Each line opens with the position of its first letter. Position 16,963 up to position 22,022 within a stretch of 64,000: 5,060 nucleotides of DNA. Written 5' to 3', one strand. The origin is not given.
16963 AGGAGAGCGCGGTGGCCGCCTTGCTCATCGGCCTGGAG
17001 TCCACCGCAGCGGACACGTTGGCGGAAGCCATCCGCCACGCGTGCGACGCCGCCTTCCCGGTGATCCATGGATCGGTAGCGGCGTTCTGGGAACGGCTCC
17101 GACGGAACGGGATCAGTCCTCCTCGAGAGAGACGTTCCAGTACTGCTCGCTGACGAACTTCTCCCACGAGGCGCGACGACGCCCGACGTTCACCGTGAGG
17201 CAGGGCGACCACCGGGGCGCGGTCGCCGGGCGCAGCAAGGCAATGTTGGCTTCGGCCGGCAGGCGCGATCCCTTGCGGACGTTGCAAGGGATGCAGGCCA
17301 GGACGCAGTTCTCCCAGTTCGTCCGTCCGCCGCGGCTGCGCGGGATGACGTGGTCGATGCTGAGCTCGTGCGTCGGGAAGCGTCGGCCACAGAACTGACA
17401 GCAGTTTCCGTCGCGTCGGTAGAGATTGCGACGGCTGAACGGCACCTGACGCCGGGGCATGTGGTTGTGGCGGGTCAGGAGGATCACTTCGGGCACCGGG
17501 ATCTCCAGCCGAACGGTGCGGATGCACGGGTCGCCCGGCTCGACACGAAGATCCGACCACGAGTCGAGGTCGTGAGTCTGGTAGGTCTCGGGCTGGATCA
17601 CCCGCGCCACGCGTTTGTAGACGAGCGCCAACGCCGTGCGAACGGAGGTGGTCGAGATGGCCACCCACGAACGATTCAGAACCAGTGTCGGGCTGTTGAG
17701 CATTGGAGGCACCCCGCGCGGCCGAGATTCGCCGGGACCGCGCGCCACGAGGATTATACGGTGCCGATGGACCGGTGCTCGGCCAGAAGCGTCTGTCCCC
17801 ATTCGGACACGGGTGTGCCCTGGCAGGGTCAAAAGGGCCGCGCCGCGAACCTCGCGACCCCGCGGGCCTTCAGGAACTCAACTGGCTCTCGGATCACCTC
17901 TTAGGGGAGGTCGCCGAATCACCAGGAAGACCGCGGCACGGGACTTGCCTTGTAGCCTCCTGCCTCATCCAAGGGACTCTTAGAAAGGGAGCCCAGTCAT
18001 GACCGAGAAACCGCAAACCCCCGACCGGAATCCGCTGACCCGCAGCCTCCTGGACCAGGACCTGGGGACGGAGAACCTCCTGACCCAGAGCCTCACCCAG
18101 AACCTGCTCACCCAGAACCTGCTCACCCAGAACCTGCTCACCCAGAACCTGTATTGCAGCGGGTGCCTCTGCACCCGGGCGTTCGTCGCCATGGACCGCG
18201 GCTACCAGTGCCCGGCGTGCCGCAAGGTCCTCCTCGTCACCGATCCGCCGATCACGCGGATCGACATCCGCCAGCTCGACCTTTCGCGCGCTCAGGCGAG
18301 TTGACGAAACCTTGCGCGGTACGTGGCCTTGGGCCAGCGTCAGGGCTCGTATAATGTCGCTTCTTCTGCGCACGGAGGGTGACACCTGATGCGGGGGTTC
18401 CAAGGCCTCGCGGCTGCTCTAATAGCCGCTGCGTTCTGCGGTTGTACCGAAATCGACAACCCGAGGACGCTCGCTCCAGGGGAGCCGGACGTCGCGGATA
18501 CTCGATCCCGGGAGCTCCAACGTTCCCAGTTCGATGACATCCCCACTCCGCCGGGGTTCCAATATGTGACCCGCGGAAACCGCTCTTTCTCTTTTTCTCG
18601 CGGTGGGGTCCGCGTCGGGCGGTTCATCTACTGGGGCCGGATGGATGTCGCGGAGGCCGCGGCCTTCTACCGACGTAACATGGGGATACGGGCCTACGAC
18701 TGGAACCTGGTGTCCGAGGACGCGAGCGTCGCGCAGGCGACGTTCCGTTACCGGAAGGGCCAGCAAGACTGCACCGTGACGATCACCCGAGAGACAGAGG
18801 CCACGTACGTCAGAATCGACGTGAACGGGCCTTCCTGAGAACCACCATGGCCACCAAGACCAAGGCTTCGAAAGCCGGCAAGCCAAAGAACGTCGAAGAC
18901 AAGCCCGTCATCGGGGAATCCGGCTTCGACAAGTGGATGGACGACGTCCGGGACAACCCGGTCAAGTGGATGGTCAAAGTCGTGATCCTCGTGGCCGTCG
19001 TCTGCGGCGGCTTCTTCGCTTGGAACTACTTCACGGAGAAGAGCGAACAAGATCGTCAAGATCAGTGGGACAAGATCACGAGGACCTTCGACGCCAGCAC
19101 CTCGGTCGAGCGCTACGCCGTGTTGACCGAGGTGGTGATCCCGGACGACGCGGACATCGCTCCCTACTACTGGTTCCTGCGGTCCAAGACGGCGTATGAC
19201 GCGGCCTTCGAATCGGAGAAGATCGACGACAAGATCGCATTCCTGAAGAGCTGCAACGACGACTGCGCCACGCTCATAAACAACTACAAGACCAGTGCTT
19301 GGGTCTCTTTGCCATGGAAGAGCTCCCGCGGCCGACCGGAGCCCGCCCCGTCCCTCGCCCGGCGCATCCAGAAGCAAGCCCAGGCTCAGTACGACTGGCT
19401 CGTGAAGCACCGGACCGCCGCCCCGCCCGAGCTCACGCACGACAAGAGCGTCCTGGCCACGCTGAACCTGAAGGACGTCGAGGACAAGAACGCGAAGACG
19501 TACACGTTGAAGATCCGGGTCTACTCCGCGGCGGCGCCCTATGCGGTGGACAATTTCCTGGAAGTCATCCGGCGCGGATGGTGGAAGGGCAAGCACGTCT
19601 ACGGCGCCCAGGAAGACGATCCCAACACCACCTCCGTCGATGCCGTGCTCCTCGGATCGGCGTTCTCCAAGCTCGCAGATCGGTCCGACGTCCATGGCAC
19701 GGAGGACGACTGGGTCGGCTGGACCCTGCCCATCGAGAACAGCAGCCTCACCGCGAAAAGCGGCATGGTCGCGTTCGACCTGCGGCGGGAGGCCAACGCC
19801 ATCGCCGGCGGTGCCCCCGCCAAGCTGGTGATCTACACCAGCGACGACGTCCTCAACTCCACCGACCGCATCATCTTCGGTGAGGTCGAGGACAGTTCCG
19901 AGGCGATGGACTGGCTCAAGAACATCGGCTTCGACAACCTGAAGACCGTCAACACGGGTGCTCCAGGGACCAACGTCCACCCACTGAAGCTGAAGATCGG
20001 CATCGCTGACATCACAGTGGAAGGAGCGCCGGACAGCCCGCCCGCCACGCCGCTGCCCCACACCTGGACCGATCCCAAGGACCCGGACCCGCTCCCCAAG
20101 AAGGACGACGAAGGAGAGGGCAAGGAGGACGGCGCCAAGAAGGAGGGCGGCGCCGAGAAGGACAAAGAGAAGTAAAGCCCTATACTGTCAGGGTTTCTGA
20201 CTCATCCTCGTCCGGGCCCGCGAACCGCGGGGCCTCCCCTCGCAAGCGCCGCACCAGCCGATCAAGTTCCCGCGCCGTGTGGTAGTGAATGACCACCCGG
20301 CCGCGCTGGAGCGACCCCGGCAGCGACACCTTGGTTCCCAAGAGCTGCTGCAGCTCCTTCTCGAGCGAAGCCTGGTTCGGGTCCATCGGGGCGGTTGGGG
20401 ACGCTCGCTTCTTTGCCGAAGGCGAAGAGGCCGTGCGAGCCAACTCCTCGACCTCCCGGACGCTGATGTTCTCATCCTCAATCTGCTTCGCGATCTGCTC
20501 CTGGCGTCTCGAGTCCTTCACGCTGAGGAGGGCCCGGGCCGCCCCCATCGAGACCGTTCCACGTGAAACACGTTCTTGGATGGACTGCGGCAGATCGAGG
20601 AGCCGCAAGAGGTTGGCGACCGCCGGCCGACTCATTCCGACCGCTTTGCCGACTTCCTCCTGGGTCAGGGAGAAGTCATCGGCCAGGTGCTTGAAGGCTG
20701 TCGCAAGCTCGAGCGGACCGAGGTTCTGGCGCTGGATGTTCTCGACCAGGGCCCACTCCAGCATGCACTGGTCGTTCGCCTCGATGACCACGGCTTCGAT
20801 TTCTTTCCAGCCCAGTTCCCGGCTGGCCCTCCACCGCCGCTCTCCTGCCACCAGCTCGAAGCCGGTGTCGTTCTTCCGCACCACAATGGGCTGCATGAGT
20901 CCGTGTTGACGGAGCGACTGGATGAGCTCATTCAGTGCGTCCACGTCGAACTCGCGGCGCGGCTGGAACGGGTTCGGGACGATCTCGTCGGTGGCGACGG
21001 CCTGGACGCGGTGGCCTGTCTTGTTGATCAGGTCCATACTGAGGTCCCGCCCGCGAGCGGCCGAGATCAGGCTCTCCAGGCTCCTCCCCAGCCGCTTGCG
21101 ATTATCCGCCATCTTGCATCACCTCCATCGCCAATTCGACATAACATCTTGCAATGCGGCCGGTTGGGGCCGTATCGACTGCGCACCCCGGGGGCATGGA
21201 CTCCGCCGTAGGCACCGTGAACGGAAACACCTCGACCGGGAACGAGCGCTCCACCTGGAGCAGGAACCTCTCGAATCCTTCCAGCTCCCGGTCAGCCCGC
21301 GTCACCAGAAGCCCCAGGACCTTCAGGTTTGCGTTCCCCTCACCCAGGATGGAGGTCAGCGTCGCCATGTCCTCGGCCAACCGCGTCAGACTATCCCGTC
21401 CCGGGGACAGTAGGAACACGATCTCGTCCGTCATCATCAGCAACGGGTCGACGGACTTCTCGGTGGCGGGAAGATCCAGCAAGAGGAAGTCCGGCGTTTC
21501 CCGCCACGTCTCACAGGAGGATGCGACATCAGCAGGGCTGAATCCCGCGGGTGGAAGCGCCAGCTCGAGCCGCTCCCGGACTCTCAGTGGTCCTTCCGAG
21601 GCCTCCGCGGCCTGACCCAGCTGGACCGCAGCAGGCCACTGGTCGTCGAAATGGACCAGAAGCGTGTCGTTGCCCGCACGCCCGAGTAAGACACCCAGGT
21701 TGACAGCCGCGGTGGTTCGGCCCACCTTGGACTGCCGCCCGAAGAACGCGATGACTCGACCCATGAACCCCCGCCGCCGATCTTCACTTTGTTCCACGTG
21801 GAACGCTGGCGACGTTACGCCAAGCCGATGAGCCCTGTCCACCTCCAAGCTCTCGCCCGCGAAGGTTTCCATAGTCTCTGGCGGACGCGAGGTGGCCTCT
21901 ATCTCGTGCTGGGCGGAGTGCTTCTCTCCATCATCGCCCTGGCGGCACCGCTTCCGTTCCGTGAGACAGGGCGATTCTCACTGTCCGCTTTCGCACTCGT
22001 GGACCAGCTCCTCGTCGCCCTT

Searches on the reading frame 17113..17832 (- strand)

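Call 29: search_protein_families(library=pfam, proteins=[window:17113-17832:-], max_evalue=0.00001)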
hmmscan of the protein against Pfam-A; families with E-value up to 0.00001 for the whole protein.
window:17113-17832:- (239 aa): 2 families
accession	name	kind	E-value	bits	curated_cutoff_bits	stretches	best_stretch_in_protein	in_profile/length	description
PF14279.12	HNH_5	-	1.2e-16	60.8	27.5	1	145-195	1-51/56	HNH endonuclease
PF01844.29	HNH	-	7.6e-15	55.2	21.4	1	145-190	1-47/47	HNH endonuclease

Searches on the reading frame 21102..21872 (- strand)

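Call 46: search_protein_families(library=ncbifam, proteins=[window:21102-21872:-], max_evalue=0.001)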
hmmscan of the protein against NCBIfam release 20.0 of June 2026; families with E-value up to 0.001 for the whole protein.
window:21102-21872:- (256 aa): 3 families
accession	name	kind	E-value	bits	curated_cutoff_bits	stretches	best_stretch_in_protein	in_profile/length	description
NF041546.1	ParA_partition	equivalog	0.00015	21.4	180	1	42-151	3-102/203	ParA family partition ATPase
TIGR01969.1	minD_arch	subfamily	0.00054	19.2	201.75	0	40-75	2-37/251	cell division ATPase MinD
TIGR03371.1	cellulose_yhjQ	equivalog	0.00078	19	157.85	0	40-86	3-49/246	cellulose biosynthesis protein BcsQ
